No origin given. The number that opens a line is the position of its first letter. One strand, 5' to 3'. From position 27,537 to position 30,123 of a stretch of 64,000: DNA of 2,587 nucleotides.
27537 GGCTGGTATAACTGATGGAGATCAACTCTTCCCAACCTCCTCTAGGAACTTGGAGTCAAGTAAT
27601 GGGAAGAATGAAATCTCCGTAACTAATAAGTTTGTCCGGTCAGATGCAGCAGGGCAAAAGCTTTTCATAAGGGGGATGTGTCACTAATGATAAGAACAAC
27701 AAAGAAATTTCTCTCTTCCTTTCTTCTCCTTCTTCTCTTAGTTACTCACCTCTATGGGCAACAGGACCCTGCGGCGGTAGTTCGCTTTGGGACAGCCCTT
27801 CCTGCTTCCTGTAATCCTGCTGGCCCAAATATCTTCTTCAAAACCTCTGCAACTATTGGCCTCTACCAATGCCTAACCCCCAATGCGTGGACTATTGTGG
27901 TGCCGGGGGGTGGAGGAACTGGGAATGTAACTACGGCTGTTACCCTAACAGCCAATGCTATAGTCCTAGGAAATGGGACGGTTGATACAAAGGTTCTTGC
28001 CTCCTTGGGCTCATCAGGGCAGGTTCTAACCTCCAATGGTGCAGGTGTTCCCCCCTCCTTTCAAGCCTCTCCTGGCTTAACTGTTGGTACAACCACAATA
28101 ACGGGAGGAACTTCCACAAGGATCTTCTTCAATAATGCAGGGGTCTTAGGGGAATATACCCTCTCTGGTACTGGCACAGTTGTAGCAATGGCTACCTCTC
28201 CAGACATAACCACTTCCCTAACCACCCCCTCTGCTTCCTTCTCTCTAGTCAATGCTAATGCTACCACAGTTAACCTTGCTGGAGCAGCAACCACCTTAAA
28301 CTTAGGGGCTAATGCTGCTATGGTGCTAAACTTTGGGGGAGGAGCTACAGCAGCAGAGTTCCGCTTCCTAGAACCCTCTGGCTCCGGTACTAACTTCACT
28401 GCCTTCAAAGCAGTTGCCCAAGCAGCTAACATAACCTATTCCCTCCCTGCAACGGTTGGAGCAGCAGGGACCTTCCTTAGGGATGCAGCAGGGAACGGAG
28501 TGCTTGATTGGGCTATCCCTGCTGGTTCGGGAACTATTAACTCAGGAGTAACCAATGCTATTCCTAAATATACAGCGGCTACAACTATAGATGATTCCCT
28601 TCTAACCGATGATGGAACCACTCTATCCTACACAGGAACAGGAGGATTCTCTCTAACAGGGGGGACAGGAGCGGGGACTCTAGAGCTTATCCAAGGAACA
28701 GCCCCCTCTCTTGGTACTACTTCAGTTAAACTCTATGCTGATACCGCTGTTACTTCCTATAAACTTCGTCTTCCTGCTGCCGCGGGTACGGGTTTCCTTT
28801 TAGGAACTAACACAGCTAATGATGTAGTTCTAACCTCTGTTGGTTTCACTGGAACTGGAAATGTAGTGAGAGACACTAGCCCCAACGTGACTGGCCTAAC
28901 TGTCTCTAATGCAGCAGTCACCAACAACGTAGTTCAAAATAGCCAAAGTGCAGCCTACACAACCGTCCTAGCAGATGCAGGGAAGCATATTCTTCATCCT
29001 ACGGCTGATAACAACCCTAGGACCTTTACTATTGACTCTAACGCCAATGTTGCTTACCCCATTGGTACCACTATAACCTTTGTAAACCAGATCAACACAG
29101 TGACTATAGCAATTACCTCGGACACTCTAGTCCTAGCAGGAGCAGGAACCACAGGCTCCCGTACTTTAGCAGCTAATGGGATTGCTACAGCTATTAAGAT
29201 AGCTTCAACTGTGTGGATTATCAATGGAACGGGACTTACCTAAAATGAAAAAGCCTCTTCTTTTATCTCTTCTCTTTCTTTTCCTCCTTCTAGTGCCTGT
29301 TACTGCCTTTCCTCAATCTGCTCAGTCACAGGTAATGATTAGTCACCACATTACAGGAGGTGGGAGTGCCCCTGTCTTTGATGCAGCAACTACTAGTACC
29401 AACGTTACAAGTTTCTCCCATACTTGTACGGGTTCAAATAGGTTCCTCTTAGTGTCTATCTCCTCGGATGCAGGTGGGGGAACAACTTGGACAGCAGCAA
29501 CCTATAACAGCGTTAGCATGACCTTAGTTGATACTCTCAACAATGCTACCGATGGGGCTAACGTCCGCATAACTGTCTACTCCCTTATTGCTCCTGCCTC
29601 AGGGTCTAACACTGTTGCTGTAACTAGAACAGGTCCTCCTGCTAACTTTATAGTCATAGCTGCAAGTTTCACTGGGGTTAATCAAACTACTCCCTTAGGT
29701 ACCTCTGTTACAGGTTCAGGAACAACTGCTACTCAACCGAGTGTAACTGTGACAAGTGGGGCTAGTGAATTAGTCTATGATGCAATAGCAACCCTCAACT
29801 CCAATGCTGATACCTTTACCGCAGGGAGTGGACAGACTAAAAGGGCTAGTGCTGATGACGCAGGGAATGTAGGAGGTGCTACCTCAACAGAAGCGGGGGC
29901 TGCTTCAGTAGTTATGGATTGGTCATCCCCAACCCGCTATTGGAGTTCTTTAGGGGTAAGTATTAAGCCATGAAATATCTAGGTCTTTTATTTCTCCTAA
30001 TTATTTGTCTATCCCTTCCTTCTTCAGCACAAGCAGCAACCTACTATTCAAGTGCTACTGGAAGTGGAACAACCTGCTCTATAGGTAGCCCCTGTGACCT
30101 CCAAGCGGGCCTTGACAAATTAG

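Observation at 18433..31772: Run of Sec-type signal peptides on fibre-like and beta-helix proteins inside the virion module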

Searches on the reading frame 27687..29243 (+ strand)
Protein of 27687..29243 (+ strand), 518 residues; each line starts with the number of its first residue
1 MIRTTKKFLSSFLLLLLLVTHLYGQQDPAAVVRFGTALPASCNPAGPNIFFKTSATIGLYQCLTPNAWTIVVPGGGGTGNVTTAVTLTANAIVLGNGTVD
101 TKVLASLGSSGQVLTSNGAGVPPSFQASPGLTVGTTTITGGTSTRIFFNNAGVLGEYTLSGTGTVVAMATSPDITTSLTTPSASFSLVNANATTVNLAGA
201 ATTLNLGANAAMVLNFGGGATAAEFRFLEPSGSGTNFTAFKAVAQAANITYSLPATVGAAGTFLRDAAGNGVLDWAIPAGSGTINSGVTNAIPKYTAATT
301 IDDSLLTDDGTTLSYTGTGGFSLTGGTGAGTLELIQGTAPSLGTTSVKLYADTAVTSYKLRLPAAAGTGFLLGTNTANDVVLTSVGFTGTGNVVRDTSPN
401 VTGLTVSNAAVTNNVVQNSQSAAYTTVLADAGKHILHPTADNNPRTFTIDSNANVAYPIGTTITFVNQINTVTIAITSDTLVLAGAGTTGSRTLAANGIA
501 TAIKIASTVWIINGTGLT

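Call 5: search_protein_families(library=pfam, max_evalue=0.01, proteins=[window:27687-29243:+])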
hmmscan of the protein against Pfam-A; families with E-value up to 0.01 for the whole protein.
window:27687-29243:+ (518 aa): 0 families

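Call 6: search_protein_families(library=phrogs, max_evalue=0.01, proteins=[window:27687-29243:+])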
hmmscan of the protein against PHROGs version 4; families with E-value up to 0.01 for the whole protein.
window:27687-29243:+ (518 aa): 0 families

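Call 12: find_related_loci(query=window:27687-29243:+, collection=viral_contigs, flank=10000)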
Query window:27687-29243:+ (518 aa) in viral_contigs; peptide patterns used: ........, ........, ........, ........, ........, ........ (x = any residue, [..] = any of these).
17 stretches matched a pattern; 5 encode a relative of the query (tblastn E <= 1e-3); 5 distinct loci.
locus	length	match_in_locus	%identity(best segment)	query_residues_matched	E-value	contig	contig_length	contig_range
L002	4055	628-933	85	417-518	9e-51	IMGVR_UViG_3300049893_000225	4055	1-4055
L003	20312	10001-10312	84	415-518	7e-48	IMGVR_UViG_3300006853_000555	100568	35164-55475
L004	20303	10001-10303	84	418-518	3e-46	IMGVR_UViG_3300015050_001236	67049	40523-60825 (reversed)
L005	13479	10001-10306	78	417-518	2e-45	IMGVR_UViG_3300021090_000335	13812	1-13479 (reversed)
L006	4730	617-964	76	407-518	6e-45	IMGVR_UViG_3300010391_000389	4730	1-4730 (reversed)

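Call 26: search_solved_structures(query=window:27687-29243:+, max_evalue=1)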
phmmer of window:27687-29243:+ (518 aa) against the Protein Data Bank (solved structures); distinct sequences matched with E-value up to 1: 2.
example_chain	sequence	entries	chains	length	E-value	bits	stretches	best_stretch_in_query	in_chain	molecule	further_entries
6db6_L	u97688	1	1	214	0.39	12.7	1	118-195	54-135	Human monoclonal anti-HIV-1 gp120 V3 antibody 311-11D Fab light chain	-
7khf_L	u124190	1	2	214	0.92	11.5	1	120-195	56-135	MDB1 Fab light chain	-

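Call 47: find_homologous_proteins(query=window:27687-29243:+, max_evalue=0.001)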
Query window:27687-29243:+ (518 aa): 3302 proteins with E <= 0.001 among 8000 candidates; the best 120 are listed.
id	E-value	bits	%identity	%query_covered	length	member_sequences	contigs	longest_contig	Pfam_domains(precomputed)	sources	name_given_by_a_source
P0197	0.0e+0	1060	100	100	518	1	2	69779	-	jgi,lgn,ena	-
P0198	3.6e-124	433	64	44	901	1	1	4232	-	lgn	-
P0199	5.5e-106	373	59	75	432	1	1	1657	-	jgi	jgi:hypothetical protein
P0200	5.6e-103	363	55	50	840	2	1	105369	PF27453.1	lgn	-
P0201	1.3e-97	346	57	66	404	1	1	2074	-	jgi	jgi:hypothetical protein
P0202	2.5e-93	332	55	68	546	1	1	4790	-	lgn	-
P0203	1.2e-89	320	62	37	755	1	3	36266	-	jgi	jgi:hypothetical protein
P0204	1.7e-86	309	55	44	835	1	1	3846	-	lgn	-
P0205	1.6e-77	280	66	46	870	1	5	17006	-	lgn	-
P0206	7.6e-74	267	54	45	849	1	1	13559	-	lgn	-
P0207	1.7e-69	253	57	42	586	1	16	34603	-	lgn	-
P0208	3.4e-68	249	59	35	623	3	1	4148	-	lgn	-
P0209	1.5e-66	243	78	20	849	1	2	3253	-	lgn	-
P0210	2.6e-63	233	88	20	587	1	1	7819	-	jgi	jgi:hypothetical protein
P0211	3.3e-60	222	55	51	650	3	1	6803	-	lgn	-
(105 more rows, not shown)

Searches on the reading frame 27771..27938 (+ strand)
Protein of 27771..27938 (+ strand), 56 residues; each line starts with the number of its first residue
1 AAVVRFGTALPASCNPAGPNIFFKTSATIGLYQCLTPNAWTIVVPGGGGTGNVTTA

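Call 97: search_solved_structures(query=A7, max_evalue=10, show_alignments=2)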
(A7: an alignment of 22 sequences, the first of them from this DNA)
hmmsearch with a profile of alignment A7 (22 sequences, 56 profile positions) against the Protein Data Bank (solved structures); distinct sequences matched with E-value up to 10: 28.
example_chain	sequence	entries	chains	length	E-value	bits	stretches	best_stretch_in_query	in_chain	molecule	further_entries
5e4i_A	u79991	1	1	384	2.5e-06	30.5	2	30-42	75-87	Contactin-5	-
3kld_A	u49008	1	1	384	0.0011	22.1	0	28-41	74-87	Contactin 4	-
3jxa_A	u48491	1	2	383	0.0011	22.1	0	28-41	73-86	Contactin 4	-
7ol2_A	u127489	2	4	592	0.0022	21.1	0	29-46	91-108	Contactin-1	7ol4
2om5_A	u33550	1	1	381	0.02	17.9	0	29-38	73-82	Contactin 2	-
9nwg_A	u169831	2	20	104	0.074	16.1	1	29-41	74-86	Muscle, skeletal receptor tyrosine-protein kinase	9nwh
1cs6_A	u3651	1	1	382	0.082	16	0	29-39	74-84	AXONIN-1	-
7ok5_B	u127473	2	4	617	0.1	15.7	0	21-39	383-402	Neurofascin 155 | Neurofascin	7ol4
9ba5_A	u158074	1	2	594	0.1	15.7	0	29-38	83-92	Contactin-2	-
3pxh_A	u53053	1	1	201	0.26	14.4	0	30-40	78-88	Receptor-type tyrosine-protein phosphatase F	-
2yd5_A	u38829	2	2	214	0.31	14.1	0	30-40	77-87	RECEPTOR-TYPE TYROSINE-PROTEIN PHOSPHATASE F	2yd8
1ufn_A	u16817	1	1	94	0.53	13.4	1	3-23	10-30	putative nuclear protein homolog 5830484A20Rik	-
8a0y_A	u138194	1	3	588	0.59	13.3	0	29-38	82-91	Contactin-2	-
6s9f_A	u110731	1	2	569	0.67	13.1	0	30-39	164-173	Tyrosine-protein kinase-like otk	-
3p3y_A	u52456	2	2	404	0.89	12.7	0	21-39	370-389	Neurofascin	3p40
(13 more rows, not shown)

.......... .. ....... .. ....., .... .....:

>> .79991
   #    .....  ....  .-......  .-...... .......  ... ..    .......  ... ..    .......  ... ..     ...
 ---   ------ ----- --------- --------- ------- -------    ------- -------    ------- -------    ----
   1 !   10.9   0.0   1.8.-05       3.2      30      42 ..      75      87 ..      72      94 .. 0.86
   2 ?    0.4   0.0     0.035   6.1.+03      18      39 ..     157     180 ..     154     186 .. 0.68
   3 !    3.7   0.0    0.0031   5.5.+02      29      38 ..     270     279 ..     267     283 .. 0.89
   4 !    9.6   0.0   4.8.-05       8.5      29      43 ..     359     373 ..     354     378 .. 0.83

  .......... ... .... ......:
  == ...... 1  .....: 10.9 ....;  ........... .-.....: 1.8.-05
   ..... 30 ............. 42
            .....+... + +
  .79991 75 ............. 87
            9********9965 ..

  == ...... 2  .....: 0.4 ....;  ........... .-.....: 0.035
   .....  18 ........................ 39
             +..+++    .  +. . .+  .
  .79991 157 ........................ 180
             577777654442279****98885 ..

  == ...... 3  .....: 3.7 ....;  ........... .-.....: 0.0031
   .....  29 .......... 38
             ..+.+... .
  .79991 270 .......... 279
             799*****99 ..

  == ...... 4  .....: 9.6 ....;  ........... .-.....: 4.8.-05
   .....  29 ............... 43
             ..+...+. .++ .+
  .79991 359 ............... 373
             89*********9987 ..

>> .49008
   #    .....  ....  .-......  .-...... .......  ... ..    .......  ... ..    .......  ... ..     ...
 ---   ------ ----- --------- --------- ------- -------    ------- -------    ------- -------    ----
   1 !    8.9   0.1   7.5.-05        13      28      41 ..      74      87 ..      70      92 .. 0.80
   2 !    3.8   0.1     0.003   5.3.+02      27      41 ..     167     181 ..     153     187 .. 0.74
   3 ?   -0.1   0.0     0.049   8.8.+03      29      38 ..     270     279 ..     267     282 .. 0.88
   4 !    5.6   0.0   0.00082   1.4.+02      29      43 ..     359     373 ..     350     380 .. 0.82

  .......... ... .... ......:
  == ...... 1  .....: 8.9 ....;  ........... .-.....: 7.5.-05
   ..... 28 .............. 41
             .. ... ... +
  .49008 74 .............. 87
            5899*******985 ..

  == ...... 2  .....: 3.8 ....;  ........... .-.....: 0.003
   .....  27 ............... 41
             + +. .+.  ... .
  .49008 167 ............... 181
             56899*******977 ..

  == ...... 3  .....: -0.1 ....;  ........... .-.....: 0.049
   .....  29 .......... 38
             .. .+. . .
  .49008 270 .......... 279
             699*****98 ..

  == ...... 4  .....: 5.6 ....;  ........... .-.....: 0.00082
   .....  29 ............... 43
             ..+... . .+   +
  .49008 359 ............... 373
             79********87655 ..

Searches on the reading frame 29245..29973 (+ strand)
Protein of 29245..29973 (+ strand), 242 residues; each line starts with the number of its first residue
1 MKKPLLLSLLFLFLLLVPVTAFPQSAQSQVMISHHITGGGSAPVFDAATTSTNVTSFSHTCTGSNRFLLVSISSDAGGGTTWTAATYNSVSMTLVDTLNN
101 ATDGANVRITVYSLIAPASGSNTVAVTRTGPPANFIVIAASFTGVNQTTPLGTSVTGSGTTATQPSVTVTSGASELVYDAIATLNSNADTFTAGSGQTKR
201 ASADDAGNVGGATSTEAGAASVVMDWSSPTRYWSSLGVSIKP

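Call 5: search_protein_families(library=pfam, max_evalue=0.01, proteins=[window:29245-29973:+])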
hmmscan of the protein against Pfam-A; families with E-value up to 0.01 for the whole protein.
window:29245-29973:+ (242 aa): 0 families

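Call 6: search_protein_families(library=phrogs, max_evalue=0.01, proteins=[window:29245-29973:+])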
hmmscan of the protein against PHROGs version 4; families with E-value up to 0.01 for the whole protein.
window:29245-29973:+ (242 aa): 2 families
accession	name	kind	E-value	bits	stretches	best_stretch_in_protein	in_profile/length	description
phrog_553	-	tail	7.6e-15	55.7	1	20-242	87-312/512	minor tail protein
phrog_2106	-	tail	8.9e-12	45.7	1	40-242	191-385/386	minor tail protein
